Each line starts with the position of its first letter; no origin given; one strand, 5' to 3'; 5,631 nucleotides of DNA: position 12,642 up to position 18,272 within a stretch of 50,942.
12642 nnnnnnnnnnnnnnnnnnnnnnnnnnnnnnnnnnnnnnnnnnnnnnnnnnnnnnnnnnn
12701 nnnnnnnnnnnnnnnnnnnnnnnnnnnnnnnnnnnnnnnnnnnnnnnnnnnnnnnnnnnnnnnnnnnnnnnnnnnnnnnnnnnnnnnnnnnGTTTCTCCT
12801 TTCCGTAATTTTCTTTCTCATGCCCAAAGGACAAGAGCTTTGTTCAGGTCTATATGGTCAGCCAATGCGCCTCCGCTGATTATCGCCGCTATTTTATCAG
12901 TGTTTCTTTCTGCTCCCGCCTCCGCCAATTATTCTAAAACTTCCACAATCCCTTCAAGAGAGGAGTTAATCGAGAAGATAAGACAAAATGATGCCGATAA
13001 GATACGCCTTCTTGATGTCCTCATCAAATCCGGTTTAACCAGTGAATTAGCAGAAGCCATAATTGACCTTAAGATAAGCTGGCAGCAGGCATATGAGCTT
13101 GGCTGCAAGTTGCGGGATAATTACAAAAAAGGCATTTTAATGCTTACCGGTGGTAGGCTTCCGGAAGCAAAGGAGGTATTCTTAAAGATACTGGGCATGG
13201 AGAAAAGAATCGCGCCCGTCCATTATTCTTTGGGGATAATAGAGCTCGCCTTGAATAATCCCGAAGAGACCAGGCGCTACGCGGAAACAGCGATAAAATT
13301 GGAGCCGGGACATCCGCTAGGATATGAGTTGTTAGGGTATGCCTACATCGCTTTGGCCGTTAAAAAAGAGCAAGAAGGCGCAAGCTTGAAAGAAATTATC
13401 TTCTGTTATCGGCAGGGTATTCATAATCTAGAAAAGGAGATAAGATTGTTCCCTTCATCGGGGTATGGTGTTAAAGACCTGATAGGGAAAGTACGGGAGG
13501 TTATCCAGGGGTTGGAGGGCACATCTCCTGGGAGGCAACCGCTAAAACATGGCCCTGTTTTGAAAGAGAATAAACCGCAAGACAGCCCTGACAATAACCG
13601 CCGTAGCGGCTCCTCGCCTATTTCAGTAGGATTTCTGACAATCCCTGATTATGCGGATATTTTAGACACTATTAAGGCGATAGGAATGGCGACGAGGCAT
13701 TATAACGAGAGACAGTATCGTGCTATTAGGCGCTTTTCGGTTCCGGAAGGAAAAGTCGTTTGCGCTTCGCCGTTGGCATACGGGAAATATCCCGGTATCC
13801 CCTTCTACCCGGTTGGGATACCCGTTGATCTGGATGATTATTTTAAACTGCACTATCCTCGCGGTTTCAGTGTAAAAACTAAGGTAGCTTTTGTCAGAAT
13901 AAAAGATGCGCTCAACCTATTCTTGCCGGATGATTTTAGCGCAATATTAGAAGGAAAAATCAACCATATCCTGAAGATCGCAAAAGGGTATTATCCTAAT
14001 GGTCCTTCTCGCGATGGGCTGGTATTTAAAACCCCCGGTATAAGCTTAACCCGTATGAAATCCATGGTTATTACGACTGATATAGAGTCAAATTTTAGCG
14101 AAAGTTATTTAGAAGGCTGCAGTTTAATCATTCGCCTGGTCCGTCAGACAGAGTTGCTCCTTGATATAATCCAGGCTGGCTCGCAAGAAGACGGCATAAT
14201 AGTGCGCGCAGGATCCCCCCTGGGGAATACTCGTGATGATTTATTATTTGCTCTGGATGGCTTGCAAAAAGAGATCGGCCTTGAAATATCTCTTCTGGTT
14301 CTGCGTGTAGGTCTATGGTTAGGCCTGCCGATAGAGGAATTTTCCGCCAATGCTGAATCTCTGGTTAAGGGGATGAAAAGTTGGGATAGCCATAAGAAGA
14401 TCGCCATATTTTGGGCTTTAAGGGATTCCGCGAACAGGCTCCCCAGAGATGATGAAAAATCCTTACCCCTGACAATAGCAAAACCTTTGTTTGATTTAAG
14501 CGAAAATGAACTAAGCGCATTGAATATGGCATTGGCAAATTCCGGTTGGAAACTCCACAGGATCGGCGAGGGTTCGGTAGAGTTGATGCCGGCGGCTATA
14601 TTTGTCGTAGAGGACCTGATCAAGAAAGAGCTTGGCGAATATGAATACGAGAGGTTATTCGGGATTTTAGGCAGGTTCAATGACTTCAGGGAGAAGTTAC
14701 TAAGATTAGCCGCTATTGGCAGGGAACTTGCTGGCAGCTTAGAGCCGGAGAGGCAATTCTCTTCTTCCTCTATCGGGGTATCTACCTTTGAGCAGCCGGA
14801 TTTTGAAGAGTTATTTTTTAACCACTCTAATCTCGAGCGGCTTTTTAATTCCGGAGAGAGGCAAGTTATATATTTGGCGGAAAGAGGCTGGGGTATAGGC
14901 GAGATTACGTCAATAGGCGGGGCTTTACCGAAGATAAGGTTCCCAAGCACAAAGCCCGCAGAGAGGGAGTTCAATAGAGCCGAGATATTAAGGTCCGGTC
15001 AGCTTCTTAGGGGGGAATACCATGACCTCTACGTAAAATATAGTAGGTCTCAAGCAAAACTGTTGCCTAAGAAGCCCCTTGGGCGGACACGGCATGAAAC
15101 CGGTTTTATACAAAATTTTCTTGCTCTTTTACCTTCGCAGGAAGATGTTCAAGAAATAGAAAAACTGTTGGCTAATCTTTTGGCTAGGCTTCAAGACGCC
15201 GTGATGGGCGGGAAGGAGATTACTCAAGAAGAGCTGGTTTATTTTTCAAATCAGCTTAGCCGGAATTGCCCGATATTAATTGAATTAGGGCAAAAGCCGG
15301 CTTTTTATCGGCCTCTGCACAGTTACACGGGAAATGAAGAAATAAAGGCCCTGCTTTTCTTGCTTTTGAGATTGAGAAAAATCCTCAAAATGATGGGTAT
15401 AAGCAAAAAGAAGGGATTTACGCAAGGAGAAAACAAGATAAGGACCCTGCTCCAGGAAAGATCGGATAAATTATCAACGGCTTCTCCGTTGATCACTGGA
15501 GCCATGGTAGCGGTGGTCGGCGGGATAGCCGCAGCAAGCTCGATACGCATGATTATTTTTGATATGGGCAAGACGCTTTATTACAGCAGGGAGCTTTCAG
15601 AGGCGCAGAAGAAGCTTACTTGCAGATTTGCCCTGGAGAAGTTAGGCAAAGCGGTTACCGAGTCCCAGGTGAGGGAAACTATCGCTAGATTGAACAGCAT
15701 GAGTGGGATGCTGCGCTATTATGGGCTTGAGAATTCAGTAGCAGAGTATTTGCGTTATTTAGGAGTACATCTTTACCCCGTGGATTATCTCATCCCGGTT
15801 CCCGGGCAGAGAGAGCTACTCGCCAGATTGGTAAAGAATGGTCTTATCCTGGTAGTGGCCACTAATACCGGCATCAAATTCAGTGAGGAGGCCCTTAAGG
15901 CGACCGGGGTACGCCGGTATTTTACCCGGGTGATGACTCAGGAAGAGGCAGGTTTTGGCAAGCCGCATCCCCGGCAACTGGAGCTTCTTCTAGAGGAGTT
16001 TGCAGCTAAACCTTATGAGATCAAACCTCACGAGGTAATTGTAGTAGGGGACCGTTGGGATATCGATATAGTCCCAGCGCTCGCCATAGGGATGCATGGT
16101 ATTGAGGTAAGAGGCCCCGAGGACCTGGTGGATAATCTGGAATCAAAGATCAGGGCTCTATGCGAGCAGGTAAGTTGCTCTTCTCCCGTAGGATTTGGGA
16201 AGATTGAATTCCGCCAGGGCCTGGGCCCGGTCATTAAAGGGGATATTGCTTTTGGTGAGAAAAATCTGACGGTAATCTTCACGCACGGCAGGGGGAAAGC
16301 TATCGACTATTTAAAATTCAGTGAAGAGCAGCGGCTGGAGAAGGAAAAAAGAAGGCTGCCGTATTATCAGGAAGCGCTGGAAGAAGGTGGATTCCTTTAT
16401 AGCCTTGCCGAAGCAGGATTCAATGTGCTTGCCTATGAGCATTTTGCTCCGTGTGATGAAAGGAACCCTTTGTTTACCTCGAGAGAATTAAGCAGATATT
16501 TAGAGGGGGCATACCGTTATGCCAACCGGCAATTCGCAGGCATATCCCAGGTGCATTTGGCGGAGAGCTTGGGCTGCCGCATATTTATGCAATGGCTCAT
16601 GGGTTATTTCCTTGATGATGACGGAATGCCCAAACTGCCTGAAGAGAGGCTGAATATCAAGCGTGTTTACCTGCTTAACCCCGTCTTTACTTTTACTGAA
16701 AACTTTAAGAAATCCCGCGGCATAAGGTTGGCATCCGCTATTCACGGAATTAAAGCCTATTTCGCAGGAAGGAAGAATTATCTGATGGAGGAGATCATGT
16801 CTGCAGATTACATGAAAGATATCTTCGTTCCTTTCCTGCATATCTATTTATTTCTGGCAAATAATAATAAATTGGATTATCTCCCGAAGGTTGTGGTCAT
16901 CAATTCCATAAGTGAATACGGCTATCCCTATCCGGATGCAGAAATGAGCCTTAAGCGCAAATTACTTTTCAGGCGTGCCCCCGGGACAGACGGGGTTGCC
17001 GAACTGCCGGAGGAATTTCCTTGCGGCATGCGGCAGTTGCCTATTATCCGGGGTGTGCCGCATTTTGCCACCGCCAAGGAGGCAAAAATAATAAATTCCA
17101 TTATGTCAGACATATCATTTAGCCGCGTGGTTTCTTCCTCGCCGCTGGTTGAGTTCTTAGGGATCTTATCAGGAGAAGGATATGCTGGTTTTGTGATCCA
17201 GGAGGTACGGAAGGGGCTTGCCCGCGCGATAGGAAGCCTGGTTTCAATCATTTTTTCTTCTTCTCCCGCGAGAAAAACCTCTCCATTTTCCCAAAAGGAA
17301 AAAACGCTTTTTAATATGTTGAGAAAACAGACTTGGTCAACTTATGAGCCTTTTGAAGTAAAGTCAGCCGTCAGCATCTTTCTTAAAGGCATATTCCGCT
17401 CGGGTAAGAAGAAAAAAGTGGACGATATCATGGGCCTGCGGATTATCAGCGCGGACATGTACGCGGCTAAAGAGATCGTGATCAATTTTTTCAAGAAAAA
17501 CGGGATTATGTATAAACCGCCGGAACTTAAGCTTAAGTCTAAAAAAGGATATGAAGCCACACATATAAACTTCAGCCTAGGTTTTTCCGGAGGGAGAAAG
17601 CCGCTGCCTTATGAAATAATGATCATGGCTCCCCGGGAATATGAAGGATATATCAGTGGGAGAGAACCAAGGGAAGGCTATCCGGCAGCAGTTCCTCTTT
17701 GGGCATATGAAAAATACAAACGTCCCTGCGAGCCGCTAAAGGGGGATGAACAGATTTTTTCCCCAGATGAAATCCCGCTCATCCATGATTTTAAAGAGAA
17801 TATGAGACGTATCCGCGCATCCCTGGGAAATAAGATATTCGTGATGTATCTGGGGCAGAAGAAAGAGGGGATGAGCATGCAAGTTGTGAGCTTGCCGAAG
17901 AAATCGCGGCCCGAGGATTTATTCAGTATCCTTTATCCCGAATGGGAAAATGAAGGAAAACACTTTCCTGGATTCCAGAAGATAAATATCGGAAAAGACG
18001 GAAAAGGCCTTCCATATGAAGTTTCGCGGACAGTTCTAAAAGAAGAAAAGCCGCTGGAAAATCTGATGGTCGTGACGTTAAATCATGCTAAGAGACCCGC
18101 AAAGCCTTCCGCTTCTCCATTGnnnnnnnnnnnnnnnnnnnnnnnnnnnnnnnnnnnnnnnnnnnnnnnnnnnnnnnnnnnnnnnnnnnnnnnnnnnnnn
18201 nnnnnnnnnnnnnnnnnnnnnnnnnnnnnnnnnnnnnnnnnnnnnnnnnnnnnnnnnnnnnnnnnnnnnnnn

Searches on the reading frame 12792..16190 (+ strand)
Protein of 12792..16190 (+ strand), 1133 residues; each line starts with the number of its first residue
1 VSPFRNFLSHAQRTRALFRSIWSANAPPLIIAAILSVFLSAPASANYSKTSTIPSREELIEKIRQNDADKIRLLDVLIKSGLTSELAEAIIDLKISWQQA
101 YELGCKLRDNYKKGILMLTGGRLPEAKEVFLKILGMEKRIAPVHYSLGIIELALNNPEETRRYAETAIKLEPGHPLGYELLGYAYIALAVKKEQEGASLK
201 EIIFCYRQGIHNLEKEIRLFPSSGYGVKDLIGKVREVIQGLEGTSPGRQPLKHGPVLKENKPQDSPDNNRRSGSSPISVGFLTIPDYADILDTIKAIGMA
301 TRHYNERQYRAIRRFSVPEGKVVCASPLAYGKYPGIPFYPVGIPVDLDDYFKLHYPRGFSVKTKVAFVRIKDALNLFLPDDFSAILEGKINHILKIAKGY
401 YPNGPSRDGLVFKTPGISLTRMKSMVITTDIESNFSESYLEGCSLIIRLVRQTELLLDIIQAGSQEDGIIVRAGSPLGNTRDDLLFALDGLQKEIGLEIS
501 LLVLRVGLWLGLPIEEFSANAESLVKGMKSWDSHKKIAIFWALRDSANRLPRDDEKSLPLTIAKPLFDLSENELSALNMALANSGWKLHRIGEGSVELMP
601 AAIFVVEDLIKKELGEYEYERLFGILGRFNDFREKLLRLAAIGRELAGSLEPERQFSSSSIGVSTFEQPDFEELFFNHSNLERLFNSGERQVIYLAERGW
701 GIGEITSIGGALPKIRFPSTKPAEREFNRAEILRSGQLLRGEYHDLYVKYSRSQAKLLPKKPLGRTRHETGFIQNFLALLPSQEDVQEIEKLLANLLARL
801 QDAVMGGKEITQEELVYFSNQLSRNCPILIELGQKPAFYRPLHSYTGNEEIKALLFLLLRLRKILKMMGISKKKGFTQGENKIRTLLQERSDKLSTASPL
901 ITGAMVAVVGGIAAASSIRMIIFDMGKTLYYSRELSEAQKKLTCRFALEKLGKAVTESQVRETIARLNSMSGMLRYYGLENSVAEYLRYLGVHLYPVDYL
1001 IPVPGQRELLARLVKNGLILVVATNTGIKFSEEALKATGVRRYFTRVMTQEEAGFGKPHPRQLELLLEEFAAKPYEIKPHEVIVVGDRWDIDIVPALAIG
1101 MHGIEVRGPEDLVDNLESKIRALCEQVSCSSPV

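Call 9: search_protein_families(library=pfam, proteins=[window:12792-16190:+], max_evalue=0.01)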
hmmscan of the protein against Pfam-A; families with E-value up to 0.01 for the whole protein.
window:12792-16190:+ (1133 aa): 4 families
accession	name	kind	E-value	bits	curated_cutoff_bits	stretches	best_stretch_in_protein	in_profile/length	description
PF00702.32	Hydrolase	-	2.4e-18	67.6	26.4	1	918-1100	1-191/191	haloacid dehalogenase-like hydrolase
PF13419.12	HAD_2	-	4.3e-16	60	23.8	1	921-1104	1-176/178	Haloacid dehalogenase-like hydrolase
PF13242.12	Hydrolase_like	-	1.2e-07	31.9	22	1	1055-1108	2-50/75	HAD-hyrolase-like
PF07719.23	TPR_2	-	0.0016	18.8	27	0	142-174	2-34/34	Tetratricopeptide repeat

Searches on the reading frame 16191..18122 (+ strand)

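Call 9: search_protein_families(library=pfam, proteins=[window:16191-18122:+], max_evalue=0.01)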
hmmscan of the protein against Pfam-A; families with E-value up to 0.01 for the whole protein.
window:16191-18122:+ (644 aa): 1 family
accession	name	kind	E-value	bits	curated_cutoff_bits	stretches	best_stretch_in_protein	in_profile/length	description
PF04607.23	RelA_SpoT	-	0.0014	19.3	27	1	390-477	3-88/113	Region found in RelA / SpoT proteins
